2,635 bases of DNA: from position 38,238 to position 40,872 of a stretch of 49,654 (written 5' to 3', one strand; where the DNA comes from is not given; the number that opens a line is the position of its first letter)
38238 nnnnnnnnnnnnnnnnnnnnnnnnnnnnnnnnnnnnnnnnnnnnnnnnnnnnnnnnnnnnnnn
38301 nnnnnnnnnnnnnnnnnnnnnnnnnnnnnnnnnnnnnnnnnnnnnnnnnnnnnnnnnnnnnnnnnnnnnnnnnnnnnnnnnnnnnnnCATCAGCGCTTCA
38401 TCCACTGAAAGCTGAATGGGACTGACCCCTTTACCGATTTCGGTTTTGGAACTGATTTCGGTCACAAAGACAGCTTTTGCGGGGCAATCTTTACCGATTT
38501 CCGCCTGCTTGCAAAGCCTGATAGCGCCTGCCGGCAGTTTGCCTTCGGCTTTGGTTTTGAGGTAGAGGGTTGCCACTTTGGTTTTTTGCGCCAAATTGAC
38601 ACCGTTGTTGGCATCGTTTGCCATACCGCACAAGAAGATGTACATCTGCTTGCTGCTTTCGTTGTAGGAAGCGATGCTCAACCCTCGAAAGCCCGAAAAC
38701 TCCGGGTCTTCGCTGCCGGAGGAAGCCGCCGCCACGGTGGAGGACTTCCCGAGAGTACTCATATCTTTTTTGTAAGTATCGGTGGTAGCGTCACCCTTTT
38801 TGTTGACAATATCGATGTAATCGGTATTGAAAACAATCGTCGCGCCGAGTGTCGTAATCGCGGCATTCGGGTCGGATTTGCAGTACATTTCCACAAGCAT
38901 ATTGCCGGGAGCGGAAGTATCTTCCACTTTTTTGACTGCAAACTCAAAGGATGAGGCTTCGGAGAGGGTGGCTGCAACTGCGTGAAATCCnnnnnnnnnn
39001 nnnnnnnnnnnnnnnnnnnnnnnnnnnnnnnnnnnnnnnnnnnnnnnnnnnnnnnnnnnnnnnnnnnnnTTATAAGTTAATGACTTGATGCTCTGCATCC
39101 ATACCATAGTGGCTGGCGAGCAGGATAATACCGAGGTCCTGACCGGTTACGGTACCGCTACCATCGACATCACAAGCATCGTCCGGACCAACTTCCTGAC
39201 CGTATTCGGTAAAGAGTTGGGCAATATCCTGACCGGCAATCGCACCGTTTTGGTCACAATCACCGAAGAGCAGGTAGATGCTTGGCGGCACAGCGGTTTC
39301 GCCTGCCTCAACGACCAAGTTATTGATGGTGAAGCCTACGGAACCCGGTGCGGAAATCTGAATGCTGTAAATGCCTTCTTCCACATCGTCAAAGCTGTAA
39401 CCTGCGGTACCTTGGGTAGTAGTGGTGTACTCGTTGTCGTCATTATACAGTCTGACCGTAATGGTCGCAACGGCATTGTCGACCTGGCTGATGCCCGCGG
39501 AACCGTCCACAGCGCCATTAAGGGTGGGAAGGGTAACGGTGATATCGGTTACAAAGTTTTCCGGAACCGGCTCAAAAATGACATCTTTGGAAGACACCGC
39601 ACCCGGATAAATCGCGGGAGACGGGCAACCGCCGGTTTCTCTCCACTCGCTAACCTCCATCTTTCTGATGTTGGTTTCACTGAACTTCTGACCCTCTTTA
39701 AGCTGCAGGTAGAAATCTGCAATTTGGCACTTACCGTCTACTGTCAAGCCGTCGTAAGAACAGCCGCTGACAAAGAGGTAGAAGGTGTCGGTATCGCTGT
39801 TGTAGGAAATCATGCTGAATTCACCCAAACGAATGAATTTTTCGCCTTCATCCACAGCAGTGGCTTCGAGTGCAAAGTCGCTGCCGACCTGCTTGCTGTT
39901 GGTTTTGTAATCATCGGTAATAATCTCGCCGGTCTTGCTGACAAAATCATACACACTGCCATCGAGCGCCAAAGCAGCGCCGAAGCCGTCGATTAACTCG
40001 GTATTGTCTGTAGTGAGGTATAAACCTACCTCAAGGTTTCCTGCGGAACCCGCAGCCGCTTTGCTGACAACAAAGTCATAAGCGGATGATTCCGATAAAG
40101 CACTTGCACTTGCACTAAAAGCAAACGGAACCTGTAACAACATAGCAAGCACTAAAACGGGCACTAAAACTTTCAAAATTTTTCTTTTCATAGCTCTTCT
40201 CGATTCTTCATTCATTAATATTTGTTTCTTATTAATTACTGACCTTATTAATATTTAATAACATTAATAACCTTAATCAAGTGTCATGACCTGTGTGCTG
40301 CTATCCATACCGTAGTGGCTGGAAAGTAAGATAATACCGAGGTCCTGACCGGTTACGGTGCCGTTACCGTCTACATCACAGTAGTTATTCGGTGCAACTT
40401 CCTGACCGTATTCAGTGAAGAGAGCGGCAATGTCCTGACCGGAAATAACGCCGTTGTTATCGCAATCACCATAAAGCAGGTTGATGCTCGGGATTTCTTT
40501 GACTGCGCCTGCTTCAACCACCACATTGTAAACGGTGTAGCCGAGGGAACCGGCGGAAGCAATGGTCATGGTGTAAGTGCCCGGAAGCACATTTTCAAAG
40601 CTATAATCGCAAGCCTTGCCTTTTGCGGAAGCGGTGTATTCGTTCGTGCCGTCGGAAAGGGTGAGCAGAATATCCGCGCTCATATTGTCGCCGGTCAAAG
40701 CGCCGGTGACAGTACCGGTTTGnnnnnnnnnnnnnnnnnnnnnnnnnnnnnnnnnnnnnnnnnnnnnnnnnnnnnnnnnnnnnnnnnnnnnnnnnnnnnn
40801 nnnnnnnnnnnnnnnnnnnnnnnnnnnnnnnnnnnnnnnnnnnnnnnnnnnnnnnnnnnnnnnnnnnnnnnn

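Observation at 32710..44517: Cohesin-dockerin style surface assembly whose cargo is adhesin-type repeats rather than enzymes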

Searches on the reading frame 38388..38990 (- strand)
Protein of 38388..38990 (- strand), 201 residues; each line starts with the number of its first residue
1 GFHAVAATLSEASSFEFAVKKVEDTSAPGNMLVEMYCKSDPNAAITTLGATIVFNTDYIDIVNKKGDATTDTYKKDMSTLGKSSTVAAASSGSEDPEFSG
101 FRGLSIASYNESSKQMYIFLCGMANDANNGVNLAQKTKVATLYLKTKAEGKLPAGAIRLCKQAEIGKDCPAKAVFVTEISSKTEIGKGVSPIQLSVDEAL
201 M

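Call 25: search_protein_families(library=pfam, proteins=[window:38388-38990:-], max_evalue=10)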
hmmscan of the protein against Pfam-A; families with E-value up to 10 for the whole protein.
window:38388-38990:- (201 aa): 1 family
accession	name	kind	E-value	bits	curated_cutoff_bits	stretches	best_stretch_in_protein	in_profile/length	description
PF01778.22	Ribosomal_L28e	-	0.13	13.3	33.2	1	120-157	39-74/115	Ribosomal L28e protein family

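Call 40: predict_structure(alignment_id=A3)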
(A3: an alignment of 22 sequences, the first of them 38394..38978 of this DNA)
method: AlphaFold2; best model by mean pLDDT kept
length: 195 residues; sequences in the alignment: 22
mean_pLDDT: 92.8   pTM: 0.90
mean pLDDT of the five models: 92.8, 91.4, 91.3, 90.7, 89.5
residues with pLDDT >= 90: 159; 70-90: 30; 50-70: 6; < 50: 0
segments of 3 or more residues with pLDDT < 50: none
pLDDT, mean of each block of 10 residues (from residue 1): 85 95 95 95 97 97 97 94 82 90 98 97 88 96 89 96 95 95 91 78
secondary structure, 60 per line:
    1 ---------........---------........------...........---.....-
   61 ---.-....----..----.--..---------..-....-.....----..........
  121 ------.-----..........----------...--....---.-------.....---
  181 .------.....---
elements in order: E10-17 E27-34 E41-51 E55-59 H66-69 H97-100 E102-106 E111-120 E133-142 E153-155 E173-177 E188-192

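Call 42: search_protein_representatives(alignment_id=A3)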
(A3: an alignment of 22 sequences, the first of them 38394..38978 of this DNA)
Query: 22 sequences, 193 profile positions. Proteins with E-value up to 0.001 (for the whole library): 16; up to 1e-10: 14; up to 1e-30: 13. The best 16 are listed.
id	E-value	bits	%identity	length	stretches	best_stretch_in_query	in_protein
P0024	1.4e-79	282.6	-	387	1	1-192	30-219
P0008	1.4e-79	282.6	-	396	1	2-193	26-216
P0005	1.1e-75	269.9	-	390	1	2-192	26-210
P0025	7.4e-69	247.6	-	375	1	1-191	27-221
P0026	5.1e-64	231.9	-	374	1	2-191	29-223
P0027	1.6e-63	230.3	-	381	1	3-191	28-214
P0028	2.1e-61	223.3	-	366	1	2-191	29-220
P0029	8.5e-60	218.1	-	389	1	2-192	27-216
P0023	3.3e-54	199.8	-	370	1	3-178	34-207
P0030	5.4e-51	189.4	-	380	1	1-191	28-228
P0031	1.2e-47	178.4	-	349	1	2-192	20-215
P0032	1.7e-43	164.9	-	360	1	2-189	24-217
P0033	3.8e-38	147.5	-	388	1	1-184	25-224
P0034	9.1e-18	81.0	-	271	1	83-191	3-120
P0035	3.8e-10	56.1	-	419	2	22-85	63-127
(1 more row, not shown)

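Call 43: fold_search(model_id=the predicted structure, library=pdb)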
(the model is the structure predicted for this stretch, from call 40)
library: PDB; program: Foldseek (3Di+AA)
matches with E <= 10: 1804; with E <= 0.001: 23
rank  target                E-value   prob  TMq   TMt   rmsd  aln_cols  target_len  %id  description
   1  4fl4_B                4.2e-05  1.00  0.41  0.46   9.1       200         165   13  Scaffoldin conformation and dynamics revealed by a ternary complex from the Clostridium thermocellum cellulosome (released 2012-06-27)
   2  5k39_A                6.3e-05  1.00  0.50  0.56   5.8       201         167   11  THE TYPE II COHESIN DOCKERIN COMPLEX FROM CLOSTRIDIUM THERMOCELLUM (released 2017-03-29)
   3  1tyj                  7.0e-05  1.00  0.45  0.50   8.1       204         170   12  Crystal Structure Analysis of type II Cohesin A11 from Bacteroides cellulosolvens (released 2005-04-26)
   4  4fl4_K                7.9e-05  1.00  0.39  0.44   9.8       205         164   13  Scaffoldin conformation and dynamics revealed by a ternary complex from the Clostridium thermocellum cellulosome (released 2012-06-27)
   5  3fnk_C                1.0e-04  1.00  0.48  0.53   6.3       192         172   10  Crystal structure of the second type II cohesin module from the cellulosomal adaptor ScaA scaffoldin of Acetivibrio ce (released 2009-06-23)
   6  5lxv_C                1.2e-04  1.00  0.43  0.48   6.7       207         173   10  Crystal structure of Ruminococcus flavefaciens scaffoldin C cohesin in complex with a dockerin from an uncharacterized (released 2016-10-19)
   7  3fnk_B                1.2e-04  1.00  0.48  0.54   6.3       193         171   10  Crystal structure of the second type II cohesin module from the cellulosomal adaptor ScaA scaffoldin of Acetivibrio ce (released 2009-06-23)
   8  2y3n_A                1.3e-04  1.00  0.47  0.52   6.7       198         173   15  Type II cohesin-dockerin domain from Bacteroides cellolosolvens (released 2012-01-11)
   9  2bm3                  1.5e-04  1.00  0.47  0.55   6.4       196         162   12  Structure of the Type II cohesin from Clostridium thermocellum SdbA (released 2005-03-10)
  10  4wi0_A                1.6e-04  1.00  0.40  0.44   8.0       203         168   10  Crystal structure of Coh3ScaB-XDoc_M2ScaA complex: A C-terminal interface mutant of type II Cohesin-X-Dockerin complex (released 2015-10-07)
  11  5lxv_A                1.6e-04  1.00  0.43  0.47   7.2       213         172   11  Crystal structure of Ruminococcus flavefaciens scaffoldin C cohesin in complex with a dockerin from an uncharacterized (released 2016-10-19)
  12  5g5d_A                2.2e-04  1.00  0.43  0.50   7.0       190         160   11  Crystal Structure of the CohScaC2-XDocCipA type II complex from Clostridium thermocellum (released 2017-04-05)
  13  2y3n_C                3.1e-04  1.00  0.49  0.54   5.6       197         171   12  Type II cohesin-dockerin domain from Bacteroides cellolosolvens (released 2012-01-11)
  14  3ghp_A                3.1e-04  1.00  0.44  0.45   6.8       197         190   11  Structure of the second type II cohesin module from the adaptor ScaA scaffoldin of Acetivibrio cellulolyticus (includi (released 2009-06-23)
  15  4uyp_A                3.3e-04  1.00  0.47  0.60   5.5       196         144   11  High resolution structure of the third cohesin ScaC in complex with the ScaB dockerin with a mutation in the N-termina (released 2015-04-15)
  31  2jh2_A                4.7e-03  0.99  0.41  0.55   5.6       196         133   10  X-ray crystal structure of a cohesin-like module from Clostridium perfringens (released 2007-11-06)
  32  2jh2_B                6.2e-03  0.80  0.29  0.37   8.9       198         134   10  X-ray crystal structure of a cohesin-like module from Clostridium perfringens (released 2007-11-06)
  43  2w1n                  3.2e-02  0.72  0.34  0.30   8.0       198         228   11  cohesin and fibronectin type-III double module construct from the Clostridium perfringens glycoside hydrolase GH84C (released 2009-02-03)
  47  2jh2_C                3.6e-02  0.97  0.42  0.58   5.6       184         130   11  X-ray crystal structure of a cohesin-like module from Clostridium perfringens (released 2007-11-06)
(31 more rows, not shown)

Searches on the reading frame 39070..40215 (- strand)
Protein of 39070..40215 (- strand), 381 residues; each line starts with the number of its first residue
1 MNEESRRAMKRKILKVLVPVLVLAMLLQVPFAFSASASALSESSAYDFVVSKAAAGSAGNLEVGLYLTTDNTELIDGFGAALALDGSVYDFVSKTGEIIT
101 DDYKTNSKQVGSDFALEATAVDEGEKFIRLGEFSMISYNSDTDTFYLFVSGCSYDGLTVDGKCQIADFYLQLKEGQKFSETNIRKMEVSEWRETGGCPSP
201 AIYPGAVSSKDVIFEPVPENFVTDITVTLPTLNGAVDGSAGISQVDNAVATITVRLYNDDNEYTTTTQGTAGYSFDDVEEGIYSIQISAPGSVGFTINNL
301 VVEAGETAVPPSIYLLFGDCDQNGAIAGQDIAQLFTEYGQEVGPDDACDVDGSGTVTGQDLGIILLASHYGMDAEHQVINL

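Call 3: search_protein_families(library=pfam, proteins=[window:39070-40215:-], max_evalue=1)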
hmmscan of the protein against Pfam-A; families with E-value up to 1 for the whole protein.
window:39070-40215:- (381 aa): 8 families
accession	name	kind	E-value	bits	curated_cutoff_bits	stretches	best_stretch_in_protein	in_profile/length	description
PF13620.12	CarboxypepD_reg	-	3.6e-06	27.7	32.3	1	247-308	12-75/82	Carboxypeptidase regulatory-like domain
PF17210.9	SdrD_B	-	5.5e-06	27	29.7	1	245-299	20-76/112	SdrD B-like domain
PF14686.12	fn3_3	-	0.0073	16.5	24.4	1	245-308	14-73/75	Polysaccharide lyase family 4, domain II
PF09430.16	EMC7_beta-sandw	-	0.01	16.5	26.6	1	246-291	4-49/122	ER membrane protein complex subunit 7, beta-sandwich domain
PF13405.12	EF-hand_6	-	0.02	15.1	25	0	347-365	8-26/30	EF-hand domain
PF19077.6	Big_13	-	0.027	15.4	27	1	242-289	33-83/102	Bacterial Ig-like domain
PF00404.24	Dockerin_1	-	0.031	14.9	22.9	1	318-363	2-51/57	Dockerin type I domain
PF16732.10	ComP_DUS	-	0.036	15.4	27.3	1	253-298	26-71/87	Type IV minor pilin ComP, DNA uptake sequence receptor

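Call 4: search_protein_families(library=ncbifam, proteins=[window:39070-40215:-], max_evalue=1)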
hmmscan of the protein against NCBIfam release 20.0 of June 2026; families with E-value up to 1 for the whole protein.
window:39070-40215:- (381 aa): 0 families

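Call 6: search_solved_structures(query=window:39070-40215:-, max_evalue=1, show_alignments=2)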
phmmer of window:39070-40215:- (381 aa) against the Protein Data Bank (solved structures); distinct sequences matched with E-value up to 1: 6.
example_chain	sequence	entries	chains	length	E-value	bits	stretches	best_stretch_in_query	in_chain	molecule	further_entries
6kg9_A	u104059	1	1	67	0.066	15.6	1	316-363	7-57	And cellulose-binding endoglucanase family 9 CelL ortholog dockerin domain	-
6kgc_B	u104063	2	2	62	0.1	15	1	316-363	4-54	And cellulose-binding endoglucanase family 9 CelL ortholog dockerin domain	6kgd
6kge_D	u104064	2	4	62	0.1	15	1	316-363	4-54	And cellulose-binding endoglucanase family 9 CelL ortholog dockerin domain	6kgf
8b2q_I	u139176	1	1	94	0.11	14.8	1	134-179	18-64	Tannerella forsythia potempin A (PotA)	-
8b2n_B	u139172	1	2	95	0.12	14.8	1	134-179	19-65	Tannerella forsythia potempin A (PotA)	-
8b2m_A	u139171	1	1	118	0.19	14.1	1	134-179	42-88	Tannerella forsythia Potempin A (PotA)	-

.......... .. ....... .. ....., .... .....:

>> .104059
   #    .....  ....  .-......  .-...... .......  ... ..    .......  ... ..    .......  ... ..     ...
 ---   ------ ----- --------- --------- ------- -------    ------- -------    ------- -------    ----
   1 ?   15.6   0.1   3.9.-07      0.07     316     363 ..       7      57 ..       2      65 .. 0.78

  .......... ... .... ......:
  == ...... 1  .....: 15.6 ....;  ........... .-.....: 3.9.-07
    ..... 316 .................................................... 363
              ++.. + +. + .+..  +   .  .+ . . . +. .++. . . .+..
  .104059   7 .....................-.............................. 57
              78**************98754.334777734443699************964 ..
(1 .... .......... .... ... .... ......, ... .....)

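Call 21: find_homologous_proteins(query=window:39070-40215:-, max_evalue=0.001)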
Query window:39070-40215:- (381 aa): 9 proteins with E <= 0.001 among 6268 candidates.
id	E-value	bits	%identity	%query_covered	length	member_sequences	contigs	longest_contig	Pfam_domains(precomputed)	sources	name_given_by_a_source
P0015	4.7e-246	834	100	100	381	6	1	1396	PF13620.13,PF17210.10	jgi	-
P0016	6.5e-214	728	90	98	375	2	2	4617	PF13620.13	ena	-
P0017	1.2e-138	480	61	98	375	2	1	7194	PF00404.25,PF13620.13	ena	-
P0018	1.1e-102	362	51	99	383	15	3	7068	PF00404.25,PF13620.13,PF22904.4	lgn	-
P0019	5.1e-101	357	50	98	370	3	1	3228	PF13620.13,PF22904.4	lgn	-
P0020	1.0e-97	346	50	98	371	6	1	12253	PF00404.25,PF22904.4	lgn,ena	-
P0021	1.1e-89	319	42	93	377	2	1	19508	PF14686.13,PF13620.13,PF22904.4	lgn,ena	-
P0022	2.5e-85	305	45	93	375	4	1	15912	PF13620.13,PF22904.4,PF17210.10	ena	-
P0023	4.6e-41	159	31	97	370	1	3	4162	-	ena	-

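Call 65: predict_structure(alignment_id=A7)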
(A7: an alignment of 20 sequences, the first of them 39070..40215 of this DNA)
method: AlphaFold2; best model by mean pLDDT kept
length: 381 residues; sequences in the alignment: 20
mean_pLDDT: 81.2   pTM: 0.64
mean pLDDT of the five models: 81.2, 81.0, 80.2, 77.7, 70.7
residues with pLDDT >= 90: 201; 70-90: 83; 50-70: 58; < 50: 39
segments of 3 or more residues with pLDDT < 50: 26-35, 358-381
pLDDT, mean of each block of 10 residues (from residue 1): 69 59 46 59 94 92 95 91 97 97 93 95 93 96 97 92 96 86 93 90 93 90 92 86 82 95 95 93 91 82 90 74 55 55 52 51 43 41 38
secondary structure, 60 per line:
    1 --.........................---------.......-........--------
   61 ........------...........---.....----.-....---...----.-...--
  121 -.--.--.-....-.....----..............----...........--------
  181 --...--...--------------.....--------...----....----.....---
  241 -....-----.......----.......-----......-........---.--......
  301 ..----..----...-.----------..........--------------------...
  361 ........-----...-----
elements in order: H3-27 H37-43 E45-52 E61-68 E75-85 E89-93 H100-103 E107-109 E116-118 H130-133 E135-139 E144-157 E162-172 E183-185 E205-209 E225-228 E233-237 E242-245 E251-257 E262-268 E274-279 E281-288 E295-302 E313-315 H328-337 H358-368

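Call 69: fold_search(model_id=the predicted structure, library=pdb)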
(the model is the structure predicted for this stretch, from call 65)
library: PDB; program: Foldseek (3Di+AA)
matches with E <= 10: 1676; with E <= 0.001: 42
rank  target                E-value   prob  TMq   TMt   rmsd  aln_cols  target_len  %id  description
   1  4fl4_L                3.1e-09  1.00  0.25  0.30  14.1       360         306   14  Scaffoldin conformation and dynamics revealed by a ternary complex from the Clostridium thermocellum cellulosome (released 2012-06-27)
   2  3kcp_A                4.3e-09  1.00  0.27  0.32  12.5       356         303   14  Crystal structure of interacting Clostridium thermocellum multimodular components (released 2010-02-09)
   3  4fl4_C                2.6e-08  1.00  0.25  0.29  13.7       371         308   14  Scaffoldin conformation and dynamics revealed by a ternary complex from the Clostridium thermocellum cellulosome (released 2012-06-27)
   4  4fl4_I                2.8e-08  1.00  0.23  0.27  13.1       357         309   14  Scaffoldin conformation and dynamics revealed by a ternary complex from the Clostridium thermocellum cellulosome (released 2012-06-27)
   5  3irz                  4.8e-06  0.94  0.14  0.14  23.0       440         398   11  Crystal structure of functional region of UafA from Staphylococcus saprophyticus in P212121 form (released 2010-09-08)
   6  6fwv_B                7.1e-06  1.00  0.24  0.18  16.3       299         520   10  The Bacillus anthracis TIE protein (released 2018-08-08)
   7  6fwv_A                8.4e-06  1.00  0.23  0.18  16.3       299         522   10  The Bacillus anthracis TIE protein (released 2018-08-08)
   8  3is0                  4.3e-05  0.99  0.19  0.18  16.4       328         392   13  Crystal structure of functional region of UafA from Staphylococcus saprophyticus in the presence of cholesterol (released 2010-09-08)
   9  3irp                  4.3e-05  0.97  0.18  0.16  14.5       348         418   13  Crystal structure of functional region of UafA from Staphylococcus saprophyticus at 1.50 angstrom resolution (released 2010-09-08)
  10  1nkg                  4.8e-05  0.99  0.19  0.15  20.9       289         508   13  Rhamnogalacturonan lyase from Aspergillus aculeatus (released 2004-05-25)
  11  3njx                  5.1e-05  0.98  0.19  0.15  19.2       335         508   12  Rhamnogalacturonan Lyase from Aspergillus aculeatus mutant H210A (released 2010-10-06)
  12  2xhn_A                5.7e-05  0.98  0.19  0.15  19.5       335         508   11  Rhamnogalacturonan lyase from Aspergillus aculeatus K150A active site mutant (released 2010-09-29)
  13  8wgg                  6.8e-05  0.69  0.14  0.13  15.3       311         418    9  Crystal structure of basal pilin PilB from Streptococcus sanguinis (released 2025-03-26)
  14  4hss_B                1.2e-04  0.89  0.18  0.18  14.6       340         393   10  Structure of the Full-Length Major Pilin SpaD from Corynebacterium diphtheriae (released 2013-11-13)
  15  4wi0_A                1.5e-04  1.00  0.24  0.44   7.6       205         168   12  Crystal structure of Coh3ScaB-XDoc_M2ScaA complex: A C-terminal interface mutant of type II Cohesin-X-Dockerin complex (released 2015-10-07)
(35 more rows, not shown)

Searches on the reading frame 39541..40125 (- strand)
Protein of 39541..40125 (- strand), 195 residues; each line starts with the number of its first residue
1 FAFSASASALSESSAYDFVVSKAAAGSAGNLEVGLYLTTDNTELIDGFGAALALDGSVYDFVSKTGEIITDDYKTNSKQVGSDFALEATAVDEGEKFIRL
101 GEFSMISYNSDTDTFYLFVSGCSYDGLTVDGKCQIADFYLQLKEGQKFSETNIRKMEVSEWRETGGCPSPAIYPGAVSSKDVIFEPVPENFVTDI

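Call 25: search_protein_families(library=pfam, proteins=[window:39541-40125:-], max_evalue=10)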
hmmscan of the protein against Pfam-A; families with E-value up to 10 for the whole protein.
window:39541-40125:- (195 aa): 0 families

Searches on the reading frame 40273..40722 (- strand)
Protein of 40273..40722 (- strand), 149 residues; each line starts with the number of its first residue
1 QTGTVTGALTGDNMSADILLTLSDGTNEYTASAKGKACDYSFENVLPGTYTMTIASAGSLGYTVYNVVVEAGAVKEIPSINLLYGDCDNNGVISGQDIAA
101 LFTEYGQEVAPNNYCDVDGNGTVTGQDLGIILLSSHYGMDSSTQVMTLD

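Call 25: search_protein_families(library=pfam, proteins=[window:40273-40722:-], max_evalue=10)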
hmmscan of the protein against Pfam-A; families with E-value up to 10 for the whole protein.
window:40273-40722:- (149 aa): 7 families
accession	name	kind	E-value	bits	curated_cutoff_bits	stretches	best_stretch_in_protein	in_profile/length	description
PF00404.24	Dockerin_1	-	9.5e-06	26.2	22.9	1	84-130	1-51/57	Dockerin type I domain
PF13620.12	CarboxypepD_reg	-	1.8e-05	25.4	32.3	1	2-77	3-77/82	Carboxypeptidase regulatory-like domain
PF13405.12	EF-hand_6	-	7.4e-05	22.6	25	2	115-133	9-27/30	EF-hand domain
PF14686.12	fn3_3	-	8.4e-05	22.7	24.4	1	4-74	4-72/75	Polysaccharide lyase family 4, domain II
PF00036.39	EF-hand_1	-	0.00022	21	25.4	2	115-131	9-25/29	EF hand domain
PF13499.12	EF-hand_7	-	0.028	15.2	30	1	115-140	11-36/67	EF-hand domain pair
PF17210.9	SdrD_B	-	0.13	12.9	29.7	1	18-64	27-74/112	SdrD B-like domain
